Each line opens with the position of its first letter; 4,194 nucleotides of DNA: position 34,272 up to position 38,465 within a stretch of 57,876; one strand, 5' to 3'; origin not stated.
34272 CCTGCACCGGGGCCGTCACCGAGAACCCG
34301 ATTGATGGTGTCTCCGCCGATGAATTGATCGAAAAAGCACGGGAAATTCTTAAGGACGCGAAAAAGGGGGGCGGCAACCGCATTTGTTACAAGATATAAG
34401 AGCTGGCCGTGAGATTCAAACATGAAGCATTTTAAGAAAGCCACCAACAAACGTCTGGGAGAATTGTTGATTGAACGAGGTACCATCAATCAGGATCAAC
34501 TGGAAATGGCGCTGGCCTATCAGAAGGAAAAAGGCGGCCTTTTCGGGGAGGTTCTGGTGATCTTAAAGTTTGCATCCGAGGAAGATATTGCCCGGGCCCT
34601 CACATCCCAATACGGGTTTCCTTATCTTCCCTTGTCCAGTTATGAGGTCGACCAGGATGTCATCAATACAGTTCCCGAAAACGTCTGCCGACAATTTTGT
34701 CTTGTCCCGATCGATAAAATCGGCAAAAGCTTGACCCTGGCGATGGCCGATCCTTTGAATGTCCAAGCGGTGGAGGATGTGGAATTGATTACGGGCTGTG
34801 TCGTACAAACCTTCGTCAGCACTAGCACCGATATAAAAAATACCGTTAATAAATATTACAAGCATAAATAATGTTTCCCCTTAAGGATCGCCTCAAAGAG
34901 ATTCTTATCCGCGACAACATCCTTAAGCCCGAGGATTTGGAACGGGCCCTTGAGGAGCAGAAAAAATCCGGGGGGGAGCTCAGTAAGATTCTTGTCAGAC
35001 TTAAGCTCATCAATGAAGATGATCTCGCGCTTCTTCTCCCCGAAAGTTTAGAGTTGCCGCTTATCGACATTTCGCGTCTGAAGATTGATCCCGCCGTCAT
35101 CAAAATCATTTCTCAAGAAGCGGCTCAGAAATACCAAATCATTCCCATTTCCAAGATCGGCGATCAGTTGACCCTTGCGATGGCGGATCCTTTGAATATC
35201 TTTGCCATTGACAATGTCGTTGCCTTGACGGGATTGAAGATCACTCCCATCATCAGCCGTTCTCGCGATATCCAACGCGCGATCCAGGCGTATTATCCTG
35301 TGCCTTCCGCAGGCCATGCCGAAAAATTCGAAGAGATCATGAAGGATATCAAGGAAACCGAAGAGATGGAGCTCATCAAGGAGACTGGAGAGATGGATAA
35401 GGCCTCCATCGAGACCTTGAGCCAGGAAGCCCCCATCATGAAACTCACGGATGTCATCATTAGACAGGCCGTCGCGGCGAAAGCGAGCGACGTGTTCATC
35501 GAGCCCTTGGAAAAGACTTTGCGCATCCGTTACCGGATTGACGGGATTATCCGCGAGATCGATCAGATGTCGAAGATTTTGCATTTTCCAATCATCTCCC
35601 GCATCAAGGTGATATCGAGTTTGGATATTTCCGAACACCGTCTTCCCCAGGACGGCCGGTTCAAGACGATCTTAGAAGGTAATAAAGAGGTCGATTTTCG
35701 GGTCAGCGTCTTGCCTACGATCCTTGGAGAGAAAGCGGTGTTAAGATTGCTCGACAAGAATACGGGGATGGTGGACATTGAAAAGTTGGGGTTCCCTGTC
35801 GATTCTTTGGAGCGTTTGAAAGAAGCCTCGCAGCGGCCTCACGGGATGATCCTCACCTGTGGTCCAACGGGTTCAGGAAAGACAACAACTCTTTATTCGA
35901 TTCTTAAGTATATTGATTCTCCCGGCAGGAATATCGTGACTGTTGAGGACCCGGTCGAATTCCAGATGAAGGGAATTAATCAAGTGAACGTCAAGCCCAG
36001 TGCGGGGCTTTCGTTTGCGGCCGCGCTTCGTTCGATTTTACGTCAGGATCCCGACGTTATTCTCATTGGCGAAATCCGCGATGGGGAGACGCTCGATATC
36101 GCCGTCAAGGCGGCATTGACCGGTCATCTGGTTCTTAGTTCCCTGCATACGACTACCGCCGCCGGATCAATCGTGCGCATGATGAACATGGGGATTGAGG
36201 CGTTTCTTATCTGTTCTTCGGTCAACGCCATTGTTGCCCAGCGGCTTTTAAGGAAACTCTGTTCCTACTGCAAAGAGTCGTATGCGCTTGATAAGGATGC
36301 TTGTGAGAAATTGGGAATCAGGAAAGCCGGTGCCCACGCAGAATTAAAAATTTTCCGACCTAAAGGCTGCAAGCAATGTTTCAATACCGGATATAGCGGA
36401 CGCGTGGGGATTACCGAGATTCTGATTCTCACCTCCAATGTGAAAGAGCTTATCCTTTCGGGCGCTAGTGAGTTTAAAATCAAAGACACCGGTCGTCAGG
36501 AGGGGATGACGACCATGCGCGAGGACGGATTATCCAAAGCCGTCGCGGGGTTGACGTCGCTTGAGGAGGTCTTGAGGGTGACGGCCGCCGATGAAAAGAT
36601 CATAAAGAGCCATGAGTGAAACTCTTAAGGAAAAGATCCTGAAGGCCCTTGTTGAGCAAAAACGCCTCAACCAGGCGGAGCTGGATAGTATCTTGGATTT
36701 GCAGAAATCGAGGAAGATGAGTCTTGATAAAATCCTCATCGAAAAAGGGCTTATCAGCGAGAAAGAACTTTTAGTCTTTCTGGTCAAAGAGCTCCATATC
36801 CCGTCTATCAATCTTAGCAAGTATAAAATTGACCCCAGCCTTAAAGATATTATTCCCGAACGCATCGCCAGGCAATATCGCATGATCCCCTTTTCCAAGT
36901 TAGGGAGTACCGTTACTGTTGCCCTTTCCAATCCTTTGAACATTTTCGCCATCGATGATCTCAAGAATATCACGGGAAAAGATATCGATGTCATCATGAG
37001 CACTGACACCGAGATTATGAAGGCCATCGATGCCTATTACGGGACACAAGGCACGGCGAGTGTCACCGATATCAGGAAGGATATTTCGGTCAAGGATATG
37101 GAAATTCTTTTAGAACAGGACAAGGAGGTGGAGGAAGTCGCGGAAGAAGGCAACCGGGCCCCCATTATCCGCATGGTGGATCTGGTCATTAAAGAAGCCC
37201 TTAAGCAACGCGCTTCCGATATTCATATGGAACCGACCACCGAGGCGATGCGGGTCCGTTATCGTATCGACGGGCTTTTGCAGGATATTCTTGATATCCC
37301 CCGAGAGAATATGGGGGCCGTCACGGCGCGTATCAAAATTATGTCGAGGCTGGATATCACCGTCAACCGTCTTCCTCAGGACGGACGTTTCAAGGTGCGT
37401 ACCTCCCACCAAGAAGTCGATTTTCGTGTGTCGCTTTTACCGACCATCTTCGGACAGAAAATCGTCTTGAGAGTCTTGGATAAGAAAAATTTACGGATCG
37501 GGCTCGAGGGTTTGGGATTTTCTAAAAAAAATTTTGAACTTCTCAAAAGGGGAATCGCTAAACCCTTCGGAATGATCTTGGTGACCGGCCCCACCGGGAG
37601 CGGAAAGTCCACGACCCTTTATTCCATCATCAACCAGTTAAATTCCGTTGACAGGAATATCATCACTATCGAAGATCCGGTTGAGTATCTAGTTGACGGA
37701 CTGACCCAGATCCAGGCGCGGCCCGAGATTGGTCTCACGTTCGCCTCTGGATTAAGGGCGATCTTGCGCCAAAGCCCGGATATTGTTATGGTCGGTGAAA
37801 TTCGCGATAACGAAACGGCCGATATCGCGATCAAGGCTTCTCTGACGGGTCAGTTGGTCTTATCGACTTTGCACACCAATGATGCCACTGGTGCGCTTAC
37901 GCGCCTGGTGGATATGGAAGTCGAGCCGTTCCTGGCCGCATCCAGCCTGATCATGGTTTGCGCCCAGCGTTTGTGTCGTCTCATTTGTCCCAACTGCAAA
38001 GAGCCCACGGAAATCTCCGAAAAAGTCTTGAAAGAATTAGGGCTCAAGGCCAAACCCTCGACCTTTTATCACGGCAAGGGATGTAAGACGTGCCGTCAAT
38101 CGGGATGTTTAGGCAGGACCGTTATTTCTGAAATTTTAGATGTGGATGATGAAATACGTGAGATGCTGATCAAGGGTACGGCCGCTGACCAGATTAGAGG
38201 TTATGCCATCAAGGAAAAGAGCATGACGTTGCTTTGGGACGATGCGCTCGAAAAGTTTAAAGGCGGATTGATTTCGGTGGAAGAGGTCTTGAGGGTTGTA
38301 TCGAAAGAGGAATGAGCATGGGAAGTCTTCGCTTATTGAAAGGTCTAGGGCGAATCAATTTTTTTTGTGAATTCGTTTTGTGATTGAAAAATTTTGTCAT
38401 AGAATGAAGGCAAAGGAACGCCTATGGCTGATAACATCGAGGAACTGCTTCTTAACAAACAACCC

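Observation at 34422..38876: Module small-MshEN / PilB / PilB / small-MshEN: stand-alone c-di-GMP-receptor-like domains bracket two tandem pilus ATPases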

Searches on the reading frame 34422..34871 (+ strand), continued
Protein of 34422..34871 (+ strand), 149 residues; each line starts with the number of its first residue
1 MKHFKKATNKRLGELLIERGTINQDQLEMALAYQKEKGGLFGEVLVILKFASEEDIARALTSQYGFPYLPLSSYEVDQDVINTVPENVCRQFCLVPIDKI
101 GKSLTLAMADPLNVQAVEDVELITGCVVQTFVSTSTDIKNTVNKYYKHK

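Call 99: list_cluster_members(proteins=[P0154, P0176, P0190, P0200, P0218, P0204, P0207, P0156, P0169, P0123])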
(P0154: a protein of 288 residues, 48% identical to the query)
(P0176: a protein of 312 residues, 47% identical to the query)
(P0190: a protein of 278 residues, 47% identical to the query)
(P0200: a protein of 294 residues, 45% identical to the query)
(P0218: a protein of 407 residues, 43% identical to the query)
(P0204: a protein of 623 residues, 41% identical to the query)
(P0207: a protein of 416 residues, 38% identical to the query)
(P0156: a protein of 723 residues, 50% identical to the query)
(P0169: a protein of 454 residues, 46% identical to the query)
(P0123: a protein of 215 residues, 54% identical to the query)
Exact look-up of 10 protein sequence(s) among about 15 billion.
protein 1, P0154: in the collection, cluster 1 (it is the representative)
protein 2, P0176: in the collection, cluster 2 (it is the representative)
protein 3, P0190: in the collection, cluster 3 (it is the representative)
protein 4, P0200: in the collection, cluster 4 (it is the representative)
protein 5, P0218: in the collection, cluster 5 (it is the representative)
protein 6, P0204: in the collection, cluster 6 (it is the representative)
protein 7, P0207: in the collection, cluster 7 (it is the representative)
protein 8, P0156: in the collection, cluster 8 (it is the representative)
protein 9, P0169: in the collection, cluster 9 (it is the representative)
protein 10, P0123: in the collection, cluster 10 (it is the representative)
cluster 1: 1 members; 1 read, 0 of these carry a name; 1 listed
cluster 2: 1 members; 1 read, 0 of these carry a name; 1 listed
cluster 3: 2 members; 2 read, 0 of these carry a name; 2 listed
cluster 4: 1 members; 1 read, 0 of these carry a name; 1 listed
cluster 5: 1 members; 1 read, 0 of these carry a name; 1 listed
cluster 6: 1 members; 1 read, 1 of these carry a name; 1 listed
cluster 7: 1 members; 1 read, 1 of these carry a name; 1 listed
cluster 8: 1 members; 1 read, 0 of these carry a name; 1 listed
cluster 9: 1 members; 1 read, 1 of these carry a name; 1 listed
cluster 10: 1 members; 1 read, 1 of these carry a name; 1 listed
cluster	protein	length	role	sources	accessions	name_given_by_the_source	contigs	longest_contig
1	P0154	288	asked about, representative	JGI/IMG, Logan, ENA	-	-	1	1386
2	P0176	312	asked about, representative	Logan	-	-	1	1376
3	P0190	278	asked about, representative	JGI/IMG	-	-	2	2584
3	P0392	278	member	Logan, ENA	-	-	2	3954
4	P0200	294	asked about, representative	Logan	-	-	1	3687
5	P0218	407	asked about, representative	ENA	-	-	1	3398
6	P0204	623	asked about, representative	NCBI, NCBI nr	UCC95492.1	MAG: PilZ domain-containing protein [Candidatus Omnitrophota bacterium]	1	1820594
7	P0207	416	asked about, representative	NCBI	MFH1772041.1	MAG: PilZ domain-containing protein [Candidatus Omnitrophota bacterium]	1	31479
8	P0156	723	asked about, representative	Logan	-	-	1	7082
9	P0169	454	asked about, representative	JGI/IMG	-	chromosomal replication initiator protein DnaA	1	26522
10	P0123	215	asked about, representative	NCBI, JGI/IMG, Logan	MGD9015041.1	MAG: hypothetical protein PVI33_03350 [Candidatus Omnitrophota bacterium] | hypothetical protein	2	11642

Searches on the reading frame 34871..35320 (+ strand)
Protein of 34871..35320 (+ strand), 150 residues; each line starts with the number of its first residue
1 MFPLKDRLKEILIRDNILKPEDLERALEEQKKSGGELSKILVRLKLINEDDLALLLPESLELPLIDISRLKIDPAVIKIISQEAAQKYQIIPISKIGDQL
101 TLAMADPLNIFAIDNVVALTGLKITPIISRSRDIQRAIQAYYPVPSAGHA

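Call 93: search_protein_families(library=ncbifam, alignment_id=A3, max_evalue=1e-9)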
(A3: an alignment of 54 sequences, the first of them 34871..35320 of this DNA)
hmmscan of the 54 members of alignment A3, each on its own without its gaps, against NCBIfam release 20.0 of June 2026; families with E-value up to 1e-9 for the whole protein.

A. member 1, window:34871-35320:+ (150 aa): 4 families
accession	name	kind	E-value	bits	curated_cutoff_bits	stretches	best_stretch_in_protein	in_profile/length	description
TIGR02538.1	type_IV_pilB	equivalog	1.3e-24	86.7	675.65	1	8-142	2-136/564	type IV-A pilus assembly ATPase PilB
NF012033.0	PRK15489.1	equivalog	1e-12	47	537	1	5-137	490-622/703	glycosyl transferase family protein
NF053729.1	c-di-GMP_motif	domain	1.8e-12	46.9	38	1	8-56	2-50/53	cyclic di-GMP-binding domain-containing protein, MshE-related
NF008411.1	PRK11234.1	equivalog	1.2e-11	43.8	1170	1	7-143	483-618/723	cyclic di-3',5'-guanylate-activated glycosyltransferase NfrB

B. families by the number of members that match (of 54 scanned): 4 families
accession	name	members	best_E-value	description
TIGR02538.1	type_IV_pilB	54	1.8e-27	type IV-A pilus assembly ATPase PilB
NF008411.1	PRK11234.1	53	4.4e-17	cyclic di-3',5'-guanylate-activated glycosyltransferase NfrB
NF012033.0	PRK15489.1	51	2.7e-16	glycosyl transferase family protein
NF053729.1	c-di-GMP_motif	50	2.7e-19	cyclic di-GMP-binding domain-containing protein, MshE-related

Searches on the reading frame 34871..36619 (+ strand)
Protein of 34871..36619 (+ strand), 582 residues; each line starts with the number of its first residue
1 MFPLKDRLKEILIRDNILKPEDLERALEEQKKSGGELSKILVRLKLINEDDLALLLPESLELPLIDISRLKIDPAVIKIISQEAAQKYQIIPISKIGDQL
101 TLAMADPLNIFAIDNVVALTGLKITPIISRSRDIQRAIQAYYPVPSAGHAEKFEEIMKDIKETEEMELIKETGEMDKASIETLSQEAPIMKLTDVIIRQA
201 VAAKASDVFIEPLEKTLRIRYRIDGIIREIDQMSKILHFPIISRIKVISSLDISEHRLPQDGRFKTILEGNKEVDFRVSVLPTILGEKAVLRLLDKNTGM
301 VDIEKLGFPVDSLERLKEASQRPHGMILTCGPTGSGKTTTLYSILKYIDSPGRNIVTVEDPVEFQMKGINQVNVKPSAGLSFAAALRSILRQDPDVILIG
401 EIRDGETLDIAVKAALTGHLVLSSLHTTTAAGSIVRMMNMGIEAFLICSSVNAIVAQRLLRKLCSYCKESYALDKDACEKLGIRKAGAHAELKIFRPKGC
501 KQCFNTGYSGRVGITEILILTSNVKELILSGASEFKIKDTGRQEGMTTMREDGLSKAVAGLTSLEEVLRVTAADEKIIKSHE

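Call 3: search_protein_families(library=pfam, proteins=[window:34871-36619:+], max_evalue=0.01)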
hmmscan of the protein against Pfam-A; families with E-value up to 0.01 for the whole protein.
window:34871-36619:+ (582 aa): 3 families
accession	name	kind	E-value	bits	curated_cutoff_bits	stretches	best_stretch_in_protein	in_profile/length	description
PF00437.27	T2SSE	-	2.1e-136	454.9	24.9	1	184-569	3-370/370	Type II/IV secretion system protein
PF05157.20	MshEN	-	1e-20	73.9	23.1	1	60-144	1-86/90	MshEN domain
PF20720.3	nSTAND3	-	0.00079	19.6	27.2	0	323-364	16-57/155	Novel STAND NTPase 3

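Call 4: search_protein_families(library=ncbifam, proteins=[window:34871-36619:+], max_evalue=0.01)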
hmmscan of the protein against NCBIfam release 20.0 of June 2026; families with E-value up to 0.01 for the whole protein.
window:34871-36619:+ (582 aa): 24 families
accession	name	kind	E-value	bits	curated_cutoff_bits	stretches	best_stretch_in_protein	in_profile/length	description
TIGR02538.1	type_IV_pilB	equivalog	6.9e-195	648.9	675.65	1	8-572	2-563/564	type IV-A pilus assembly ATPase PilB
TIGR02533.1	type_II_gspE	equivalog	1.5e-169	564.8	630.25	1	80-571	4-486/486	type II secretion system ATPase GspE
NF053534.1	T4PilAsmATPsTfpB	equivalog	2.7e-138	461.9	850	1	45-571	61-582/584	type IV pilus assembly ATPase TfpB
NF007755.0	PRK10436.1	equivalog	3.5e-131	438.1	617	1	163-574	60-462/465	type II secretion system protein GspE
NF041000.1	ATPase_ComGA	equivalog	4.8e-74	248.7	300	1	196-461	3-266/267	competence type IV pilus ATPase ComGA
TIGR01420.1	pilT_fam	subfamily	1.5e-54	185.5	319.1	2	196-462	5-270/343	PilT/PilU family type 4a pilus ATPase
TIGR02525.1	plasmid_TraJ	equivalog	4.8e-28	98.2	368.3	1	301-461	130-299/372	plasmid transfer ATPase TraJ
TIGR02524.1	dot_icm_DotB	equivalog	3.4e-19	69.2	463.3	1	319-439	129-258/358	Dot/Icm type IV secretion system ATPase DotB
TIGR02782.1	TrbB_P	equivalog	7.7e-18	64.8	304.55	1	324-441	136-256/303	P-type conjugative transfer ATPase TrbB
NF058587.1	archaellum_moto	equivalog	1.5e-16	60.3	550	1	327-441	278-397/527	archaellum flagellar ATPase motor FlaI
TIGR02788.1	VirB11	equivalog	2.7e-16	59.5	249.95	1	326-441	146-266/308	P-type DNA transfer ATPase VirB11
NF010407.0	PRK13833.1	subfamily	6e-15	55.5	499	1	327-444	147-266/323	conjugal transfer protein TrbB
NF010469.0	PRK13894.1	subfamily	2.3e-14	53.5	508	1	321-438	146-265/320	conjugal transfer ATPase TrbB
NF012033.0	PRK15489.1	equivalog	1.1e-11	43.7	537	1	5-149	490-634/703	glycosyl transferase family protein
NF053729.1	c-di-GMP_motif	domain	1.4e-11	44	38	1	8-56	2-50/53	cyclic di-GMP-binding domain-containing protein, MshE-related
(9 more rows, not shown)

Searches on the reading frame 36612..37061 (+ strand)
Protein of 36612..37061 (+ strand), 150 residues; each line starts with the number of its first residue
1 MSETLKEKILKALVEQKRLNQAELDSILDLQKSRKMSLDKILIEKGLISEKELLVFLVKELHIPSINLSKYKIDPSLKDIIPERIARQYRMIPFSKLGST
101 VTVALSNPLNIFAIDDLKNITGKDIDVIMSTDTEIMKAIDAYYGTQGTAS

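Call 94: search_protein_families(library=ncbifam, alignment_id=A4, max_evalue=1e-9)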
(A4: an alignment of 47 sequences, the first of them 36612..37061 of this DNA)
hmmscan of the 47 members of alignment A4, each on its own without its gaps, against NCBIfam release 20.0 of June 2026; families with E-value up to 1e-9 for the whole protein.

A. member 1, window:36612-37061:+ (150 aa): 3 families
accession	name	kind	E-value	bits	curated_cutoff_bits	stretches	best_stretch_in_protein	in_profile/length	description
TIGR02538.1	type_IV_pilB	equivalog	8.3e-23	80.8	675.65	1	9-147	2-140/564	type IV-A pilus assembly ATPase PilB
NF008411.1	PRK11234.1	equivalog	2.7e-13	49.2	1170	1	7-148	482-622/723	cyclic di-3',5'-guanylate-activated glycosyltransferase NfrB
NF012033.0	PRK15489.1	equivalog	9.5e-13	47.2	537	1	7-139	491-623/703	glycosyl transferase family protein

B. families by the number of members that match (of 47 scanned): 4 families
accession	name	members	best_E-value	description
TIGR02538.1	type_IV_pilB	46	1.8e-25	type IV-A pilus assembly ATPase PilB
NF008411.1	PRK11234.1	42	2.6e-16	cyclic di-3',5'-guanylate-activated glycosyltransferase NfrB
NF012033.0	PRK15489.1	38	1.4e-15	glycosyl transferase family protein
NF053729.1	c-di-GMP_motif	8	7.5e-14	cyclic di-GMP-binding domain-containing protein, MshE-related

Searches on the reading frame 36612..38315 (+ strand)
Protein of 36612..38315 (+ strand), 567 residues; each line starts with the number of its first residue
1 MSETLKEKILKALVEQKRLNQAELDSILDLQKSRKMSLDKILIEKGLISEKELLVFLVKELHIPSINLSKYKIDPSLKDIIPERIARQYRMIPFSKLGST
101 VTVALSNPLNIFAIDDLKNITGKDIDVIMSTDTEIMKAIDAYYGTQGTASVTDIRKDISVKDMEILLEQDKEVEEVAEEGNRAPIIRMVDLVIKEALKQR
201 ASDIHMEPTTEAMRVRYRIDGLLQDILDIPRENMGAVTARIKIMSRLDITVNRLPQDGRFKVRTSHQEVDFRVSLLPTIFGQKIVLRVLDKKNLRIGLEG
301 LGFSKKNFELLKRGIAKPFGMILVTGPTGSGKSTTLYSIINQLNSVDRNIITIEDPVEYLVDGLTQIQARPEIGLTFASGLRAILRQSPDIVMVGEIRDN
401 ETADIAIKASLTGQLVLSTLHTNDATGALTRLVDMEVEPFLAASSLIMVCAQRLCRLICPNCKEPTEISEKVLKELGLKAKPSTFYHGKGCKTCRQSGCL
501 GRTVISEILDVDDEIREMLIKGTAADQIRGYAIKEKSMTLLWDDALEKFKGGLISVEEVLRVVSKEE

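Call 3: search_protein_families(library=pfam, proteins=[window:36612-38315:+], max_evalue=0.01)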
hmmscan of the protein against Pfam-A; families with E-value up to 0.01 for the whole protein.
window:36612-38315:+ (567 aa): 8 families
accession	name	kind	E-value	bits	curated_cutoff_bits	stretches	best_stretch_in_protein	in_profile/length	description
PF00437.27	T2SSE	-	1.1e-127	426.2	24.9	1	180-561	3-370/370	Type II/IV secretion system protein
PF05157.20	MshEN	-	9.7e-21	74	23.1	1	62-148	2-89/90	MshEN domain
PF13401.12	AAA_22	-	9.4e-06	26.4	27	1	320-358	6-44/130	AAA domain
PF25199.1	nSTAND_NTPase5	-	0.00037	20.8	34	1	320-367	42-90/145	Novel STAND NTPase 5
PF20720.3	nSTAND3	-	0.0026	17.9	27.2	0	320-357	18-55/155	Novel STAND NTPase 3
PF13555.12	AAA_29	-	0.0026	17.9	27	1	319-336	22-39/61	P-loop containing region of AAA domain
PF13191.12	AAA_16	-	0.0045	17.9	32.6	1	318-406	24-103/167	AAA ATPase domain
PF24883.2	NPHP3_N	-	0.0094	16.6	24.8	0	321-350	24-53/164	Nephrocystin 3, N-terminal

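Call 4: search_protein_families(library=ncbifam, proteins=[window:36612-38315:+], max_evalue=0.01)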
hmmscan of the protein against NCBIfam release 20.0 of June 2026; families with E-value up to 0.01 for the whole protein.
window:36612-38315:+ (567 aa): 27 families (the best 25 are shown)
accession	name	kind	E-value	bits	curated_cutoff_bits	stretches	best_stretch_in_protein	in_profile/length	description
TIGR02538.1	type_IV_pilB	equivalog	3.4e-179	597.1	675.65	1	9-564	2-563/564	type IV-A pilus assembly ATPase PilB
TIGR02533.1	type_II_gspE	equivalog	9.8e-172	572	630.25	1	81-562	4-485/486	type II secretion system ATPase GspE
NF053534.1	T4PilAsmATPsTfpB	equivalog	3.9e-139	464.7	850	1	26-563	41-582/584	type IV pilus assembly ATPase TfpB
NF007755.0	PRK10436.1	equivalog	6.5e-131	437.2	617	1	84-565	12-461/465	type II secretion system protein GspE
NF041000.1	ATPase_ComGA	equivalog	1.8e-73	246.9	300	1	192-455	3-265/267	competence type IV pilus ATPase ComGA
TIGR01420.1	pilT_fam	subfamily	1.7e-52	178.8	319.1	1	192-455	5-268/343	PilT/PilU family type 4a pilus ATPase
TIGR02525.1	plasmid_TraJ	equivalog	6.4e-27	94.5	368.3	1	316-435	146-272/372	plasmid transfer ATPase TraJ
TIGR02524.1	dot_icm_DotB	equivalog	1.6e-26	93.4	463.3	1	315-434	130-258/358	Dot/Icm type IV secretion system ATPase DotB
NF058587.1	archaellum_moto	equivalog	4.9e-15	55.3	550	1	322-433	278-394/527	archaellum flagellar ATPase motor FlaI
TIGR02782.1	TrbB_P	equivalog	5.3e-15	55.5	304.55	1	321-434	138-254/303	P-type conjugative transfer ATPase TrbB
NF010469.0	PRK13894.1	subfamily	3.2e-14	53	508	1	320-433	150-265/320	conjugal transfer ATPase TrbB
TIGR02788.1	VirB11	equivalog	1.8e-13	50.2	249.95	1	311-437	137-267/308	P-type DNA transfer ATPase VirB11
NF008411.1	PRK11234.1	equivalog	7.2e-13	47.8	1170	1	7-173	482-646/723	cyclic di-3',5'-guanylate-activated glycosyltransferase NfrB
NF012033.0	PRK15489.1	equivalog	3.3e-12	45.4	537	1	7-169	491-655/703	glycosyl transferase family protein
TIGR03819.1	heli_sec_ATPase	hypoth_equivalog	6.2e-11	42.1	373.15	1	281-433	139-298/340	TadA family conjugal transfer-associated ATPase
NF053729.1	c-di-GMP_motif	domain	4.2e-07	29.7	38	1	13-57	6-50/53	cyclic di-GMP-binding domain-containing protein, MshE-related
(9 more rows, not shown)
